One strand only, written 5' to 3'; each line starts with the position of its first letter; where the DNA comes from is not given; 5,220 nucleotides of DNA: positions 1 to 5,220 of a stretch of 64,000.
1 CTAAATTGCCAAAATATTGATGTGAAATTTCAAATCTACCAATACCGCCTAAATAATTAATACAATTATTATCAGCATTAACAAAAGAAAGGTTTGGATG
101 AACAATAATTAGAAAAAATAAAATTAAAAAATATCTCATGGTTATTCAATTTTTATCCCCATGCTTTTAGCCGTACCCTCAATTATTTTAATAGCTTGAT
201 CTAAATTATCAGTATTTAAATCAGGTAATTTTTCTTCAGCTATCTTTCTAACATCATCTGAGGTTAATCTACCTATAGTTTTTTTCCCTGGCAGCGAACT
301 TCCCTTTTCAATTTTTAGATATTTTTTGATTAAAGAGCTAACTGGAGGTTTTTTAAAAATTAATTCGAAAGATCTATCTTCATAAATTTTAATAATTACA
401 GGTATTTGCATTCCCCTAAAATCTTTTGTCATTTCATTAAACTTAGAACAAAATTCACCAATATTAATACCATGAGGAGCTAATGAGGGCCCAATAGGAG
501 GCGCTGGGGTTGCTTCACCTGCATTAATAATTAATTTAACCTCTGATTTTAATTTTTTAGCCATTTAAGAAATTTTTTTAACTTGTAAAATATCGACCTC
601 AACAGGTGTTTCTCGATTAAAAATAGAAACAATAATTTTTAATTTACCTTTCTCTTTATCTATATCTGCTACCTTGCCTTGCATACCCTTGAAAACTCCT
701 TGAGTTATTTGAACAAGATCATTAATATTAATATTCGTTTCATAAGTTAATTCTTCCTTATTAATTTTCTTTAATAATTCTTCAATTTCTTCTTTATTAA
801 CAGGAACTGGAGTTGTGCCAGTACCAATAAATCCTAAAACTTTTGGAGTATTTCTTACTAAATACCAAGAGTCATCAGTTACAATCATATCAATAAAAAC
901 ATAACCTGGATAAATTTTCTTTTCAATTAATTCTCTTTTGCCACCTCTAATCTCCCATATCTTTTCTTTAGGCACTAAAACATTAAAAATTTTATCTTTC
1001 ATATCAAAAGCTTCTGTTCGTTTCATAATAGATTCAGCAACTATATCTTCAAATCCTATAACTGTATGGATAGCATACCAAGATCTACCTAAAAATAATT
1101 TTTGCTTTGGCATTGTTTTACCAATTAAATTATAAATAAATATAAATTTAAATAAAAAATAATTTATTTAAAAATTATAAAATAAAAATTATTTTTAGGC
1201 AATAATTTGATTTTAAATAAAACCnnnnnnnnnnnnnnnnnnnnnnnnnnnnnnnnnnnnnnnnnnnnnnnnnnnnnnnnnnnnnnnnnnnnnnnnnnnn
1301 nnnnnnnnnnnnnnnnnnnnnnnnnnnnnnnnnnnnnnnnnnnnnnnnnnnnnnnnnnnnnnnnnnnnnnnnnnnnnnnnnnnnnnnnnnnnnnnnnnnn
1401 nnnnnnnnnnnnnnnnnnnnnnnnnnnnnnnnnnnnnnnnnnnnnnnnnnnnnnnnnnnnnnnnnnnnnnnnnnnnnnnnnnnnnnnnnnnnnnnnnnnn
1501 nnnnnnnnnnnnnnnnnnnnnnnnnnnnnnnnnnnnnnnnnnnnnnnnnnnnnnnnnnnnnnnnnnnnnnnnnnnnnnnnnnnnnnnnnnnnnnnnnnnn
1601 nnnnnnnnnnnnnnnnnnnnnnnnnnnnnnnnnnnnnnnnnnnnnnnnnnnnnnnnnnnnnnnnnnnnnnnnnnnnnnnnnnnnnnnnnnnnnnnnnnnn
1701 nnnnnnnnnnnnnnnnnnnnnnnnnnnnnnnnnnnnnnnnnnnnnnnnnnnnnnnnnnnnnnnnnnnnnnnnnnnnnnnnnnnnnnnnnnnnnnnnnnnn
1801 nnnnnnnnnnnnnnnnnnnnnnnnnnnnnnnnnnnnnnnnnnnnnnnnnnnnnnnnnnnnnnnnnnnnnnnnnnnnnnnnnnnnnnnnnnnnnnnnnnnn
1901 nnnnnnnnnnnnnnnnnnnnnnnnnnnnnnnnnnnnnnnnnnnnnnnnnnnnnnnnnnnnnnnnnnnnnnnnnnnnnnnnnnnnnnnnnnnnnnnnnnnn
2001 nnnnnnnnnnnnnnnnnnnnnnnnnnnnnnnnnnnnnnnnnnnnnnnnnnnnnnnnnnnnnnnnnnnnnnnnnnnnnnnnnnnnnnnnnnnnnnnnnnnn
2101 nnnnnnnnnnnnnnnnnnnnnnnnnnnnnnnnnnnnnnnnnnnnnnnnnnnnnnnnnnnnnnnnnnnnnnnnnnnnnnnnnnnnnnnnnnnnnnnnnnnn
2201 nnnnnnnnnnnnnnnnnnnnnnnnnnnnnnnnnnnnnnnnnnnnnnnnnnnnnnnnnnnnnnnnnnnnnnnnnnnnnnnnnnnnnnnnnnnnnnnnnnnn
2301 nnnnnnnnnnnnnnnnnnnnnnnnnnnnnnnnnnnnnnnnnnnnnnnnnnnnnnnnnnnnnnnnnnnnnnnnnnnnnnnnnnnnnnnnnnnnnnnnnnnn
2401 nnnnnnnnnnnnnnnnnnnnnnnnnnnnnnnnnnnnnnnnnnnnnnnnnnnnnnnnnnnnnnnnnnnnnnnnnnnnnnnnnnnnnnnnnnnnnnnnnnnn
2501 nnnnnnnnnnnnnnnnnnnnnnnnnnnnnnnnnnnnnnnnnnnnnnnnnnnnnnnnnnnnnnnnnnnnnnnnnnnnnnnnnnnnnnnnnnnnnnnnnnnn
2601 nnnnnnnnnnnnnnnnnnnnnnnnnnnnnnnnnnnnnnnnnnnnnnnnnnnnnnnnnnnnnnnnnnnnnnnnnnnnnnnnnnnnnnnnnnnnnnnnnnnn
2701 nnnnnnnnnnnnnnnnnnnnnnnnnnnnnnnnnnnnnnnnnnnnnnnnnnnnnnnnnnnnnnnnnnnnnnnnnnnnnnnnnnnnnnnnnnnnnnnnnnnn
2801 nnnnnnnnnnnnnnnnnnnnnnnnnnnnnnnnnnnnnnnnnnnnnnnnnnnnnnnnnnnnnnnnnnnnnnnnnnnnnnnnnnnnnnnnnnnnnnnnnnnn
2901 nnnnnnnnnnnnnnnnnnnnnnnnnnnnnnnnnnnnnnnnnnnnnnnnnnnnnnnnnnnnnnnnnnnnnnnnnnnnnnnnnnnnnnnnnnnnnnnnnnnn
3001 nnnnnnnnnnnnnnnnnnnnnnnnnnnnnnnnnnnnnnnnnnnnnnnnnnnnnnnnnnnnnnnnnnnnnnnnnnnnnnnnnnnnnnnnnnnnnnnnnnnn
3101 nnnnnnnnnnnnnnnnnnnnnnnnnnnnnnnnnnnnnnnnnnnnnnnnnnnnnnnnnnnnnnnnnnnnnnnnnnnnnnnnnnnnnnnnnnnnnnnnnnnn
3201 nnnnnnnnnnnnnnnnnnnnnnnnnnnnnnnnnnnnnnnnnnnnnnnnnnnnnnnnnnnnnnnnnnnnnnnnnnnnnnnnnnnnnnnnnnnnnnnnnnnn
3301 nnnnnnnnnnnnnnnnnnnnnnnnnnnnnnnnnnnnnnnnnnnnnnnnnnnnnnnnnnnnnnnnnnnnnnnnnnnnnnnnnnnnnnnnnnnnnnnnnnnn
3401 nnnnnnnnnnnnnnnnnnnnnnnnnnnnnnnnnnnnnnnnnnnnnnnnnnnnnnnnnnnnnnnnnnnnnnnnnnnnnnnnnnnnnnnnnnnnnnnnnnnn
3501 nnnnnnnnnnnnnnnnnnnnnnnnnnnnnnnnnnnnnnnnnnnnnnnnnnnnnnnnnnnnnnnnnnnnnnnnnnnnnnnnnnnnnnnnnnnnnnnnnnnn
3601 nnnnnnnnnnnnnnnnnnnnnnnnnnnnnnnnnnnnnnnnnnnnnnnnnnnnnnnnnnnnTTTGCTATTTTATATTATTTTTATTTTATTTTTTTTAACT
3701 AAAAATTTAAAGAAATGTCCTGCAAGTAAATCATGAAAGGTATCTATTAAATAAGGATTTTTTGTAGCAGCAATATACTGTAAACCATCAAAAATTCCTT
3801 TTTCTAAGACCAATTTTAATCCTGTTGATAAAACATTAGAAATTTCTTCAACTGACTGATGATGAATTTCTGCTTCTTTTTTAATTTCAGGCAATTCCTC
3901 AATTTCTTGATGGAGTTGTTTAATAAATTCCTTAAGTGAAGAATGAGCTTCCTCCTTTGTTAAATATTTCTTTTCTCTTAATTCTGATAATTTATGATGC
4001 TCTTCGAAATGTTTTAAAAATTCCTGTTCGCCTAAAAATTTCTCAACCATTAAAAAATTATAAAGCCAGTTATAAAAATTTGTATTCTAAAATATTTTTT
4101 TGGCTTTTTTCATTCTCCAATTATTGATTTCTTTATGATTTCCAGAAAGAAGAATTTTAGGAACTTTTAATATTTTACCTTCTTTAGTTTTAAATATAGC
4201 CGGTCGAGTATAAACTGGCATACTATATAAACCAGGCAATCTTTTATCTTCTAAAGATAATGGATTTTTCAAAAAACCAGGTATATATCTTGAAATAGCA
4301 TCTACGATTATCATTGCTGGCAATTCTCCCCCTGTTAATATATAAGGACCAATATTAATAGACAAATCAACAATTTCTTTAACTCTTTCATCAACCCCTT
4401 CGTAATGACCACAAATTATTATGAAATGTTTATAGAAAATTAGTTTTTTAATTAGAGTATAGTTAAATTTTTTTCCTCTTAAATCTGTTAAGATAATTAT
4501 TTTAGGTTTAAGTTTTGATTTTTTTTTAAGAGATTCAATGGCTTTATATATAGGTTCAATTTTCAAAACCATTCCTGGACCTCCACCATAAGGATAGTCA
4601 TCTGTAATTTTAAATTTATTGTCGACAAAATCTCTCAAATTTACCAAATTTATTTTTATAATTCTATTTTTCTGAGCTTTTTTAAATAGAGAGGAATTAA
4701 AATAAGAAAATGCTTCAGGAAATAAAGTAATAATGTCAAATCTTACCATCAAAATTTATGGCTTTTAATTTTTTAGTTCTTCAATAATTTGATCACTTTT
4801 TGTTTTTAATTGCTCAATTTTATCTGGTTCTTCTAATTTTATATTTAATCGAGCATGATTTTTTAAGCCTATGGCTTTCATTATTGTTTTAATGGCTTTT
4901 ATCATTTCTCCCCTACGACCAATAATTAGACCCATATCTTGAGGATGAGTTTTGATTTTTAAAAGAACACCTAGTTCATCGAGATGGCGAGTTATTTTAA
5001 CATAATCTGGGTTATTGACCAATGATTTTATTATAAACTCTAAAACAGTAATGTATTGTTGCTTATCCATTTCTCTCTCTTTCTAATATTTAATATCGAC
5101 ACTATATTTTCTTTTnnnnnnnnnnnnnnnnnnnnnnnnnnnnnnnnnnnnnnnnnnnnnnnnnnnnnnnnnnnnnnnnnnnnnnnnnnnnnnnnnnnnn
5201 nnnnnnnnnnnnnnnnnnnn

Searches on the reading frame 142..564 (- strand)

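Call 34: search_protein_families(library=pfam, proteins=[window:142-564:-], max_evalue=0.01)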
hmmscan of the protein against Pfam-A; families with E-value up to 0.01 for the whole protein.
window:142-564:- (140 aa): 2 families
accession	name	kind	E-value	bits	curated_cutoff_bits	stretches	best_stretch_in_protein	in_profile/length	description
PF03946.19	Ribosomal_L11_N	-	5.9e-28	96.8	32.9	1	9-66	1-58/58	Ribosomal protein L11, N-terminal domain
PF00298.24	Ribosomal_L11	-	4.4e-25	88.3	21.4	1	71-139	1-69/69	Ribosomal protein L11, RNA binding domain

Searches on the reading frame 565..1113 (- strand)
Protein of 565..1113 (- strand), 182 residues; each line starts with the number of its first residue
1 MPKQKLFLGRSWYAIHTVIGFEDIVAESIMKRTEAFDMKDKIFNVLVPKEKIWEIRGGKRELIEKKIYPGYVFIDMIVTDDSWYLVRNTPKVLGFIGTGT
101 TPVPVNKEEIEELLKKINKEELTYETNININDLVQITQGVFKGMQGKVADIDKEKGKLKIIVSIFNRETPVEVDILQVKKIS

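Call 34: search_protein_families(library=pfam, proteins=[window:565-1113:-], max_evalue=0.01)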
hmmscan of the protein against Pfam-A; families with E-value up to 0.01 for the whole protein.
window:565-1113:- (182 aa): 4 families
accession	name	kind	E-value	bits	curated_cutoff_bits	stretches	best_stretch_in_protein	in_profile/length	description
PF02357.24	NusG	-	2.1e-25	89.5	22.2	1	11-113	2-92/93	Transcription termination factor nusG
PF00467.35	KOW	-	0.00016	21.8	22.3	1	131-158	2-27/32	KOW motif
PF23291.1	KOW4_SPT5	-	0.00037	20.8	27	1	126-151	7-32/55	Transcription elongation factor SPT5, fourth KOW domain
PF23290.1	KOW5_SPT5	-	0.001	19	27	1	130-153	2-25/46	Transcription elongation factor SPT5, fifth KOW domain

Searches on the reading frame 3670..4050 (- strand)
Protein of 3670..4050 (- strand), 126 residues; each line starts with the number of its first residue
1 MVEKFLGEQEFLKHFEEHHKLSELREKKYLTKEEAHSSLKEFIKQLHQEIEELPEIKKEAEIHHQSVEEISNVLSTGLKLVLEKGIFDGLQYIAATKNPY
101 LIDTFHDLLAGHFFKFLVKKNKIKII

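Call 34: search_protein_families(library=pfam, proteins=[window:3670-4050:-], max_evalue=0.01)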
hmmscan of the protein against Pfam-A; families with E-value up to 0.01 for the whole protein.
window:3670-4050:- (126 aa): 2 families
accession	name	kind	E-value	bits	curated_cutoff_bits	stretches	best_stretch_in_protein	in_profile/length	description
PF11176.13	Tma16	-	0.0048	17.2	22.7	1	10-64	41-91/146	Translation machinery-associated protein 16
PF12420.13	DUF3671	-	0.0093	15.9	34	0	56-102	100-146/223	Fam-L, Fam-M like protein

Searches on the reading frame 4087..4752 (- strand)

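Call 34: search_protein_families(library=pfam, proteins=[window:4087-4752:-], max_evalue=0.01)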
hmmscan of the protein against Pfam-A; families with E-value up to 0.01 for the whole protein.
window:4087-4752:- (221 aa): 2 families
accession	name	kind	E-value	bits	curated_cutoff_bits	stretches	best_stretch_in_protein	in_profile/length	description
PF01746.26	tRNA_m1G_MT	-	2.3e-42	145.4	27.3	1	24-219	2-188/195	tRNA (Guanine-1)-methyltransferase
PF14419.11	SPOUT_MTase_2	-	0.0062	16.4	28.4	1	68-148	84-162/173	AF2226-like SPOUT RNA Methylase fused to THUMP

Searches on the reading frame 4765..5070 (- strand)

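Call 34: search_protein_families(library=pfam, proteins=[window:4765-5070:-], max_evalue=0.01)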
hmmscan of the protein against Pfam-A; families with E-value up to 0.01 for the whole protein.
window:4765-5070:- (101 aa): 3 families
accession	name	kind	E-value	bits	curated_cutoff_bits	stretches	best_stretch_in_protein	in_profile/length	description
PF13083.13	KH_KhpA-B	-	1.4e-17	63.8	32.1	1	9-78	3-72/73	KhpA/KhpB, KH domain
PF07650.23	KH_2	-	0.00058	20.1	22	1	38-78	28-71/78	KH domain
PF00013.35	KH_1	-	0.0024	18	21.5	1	42-62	7-27/66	KH domain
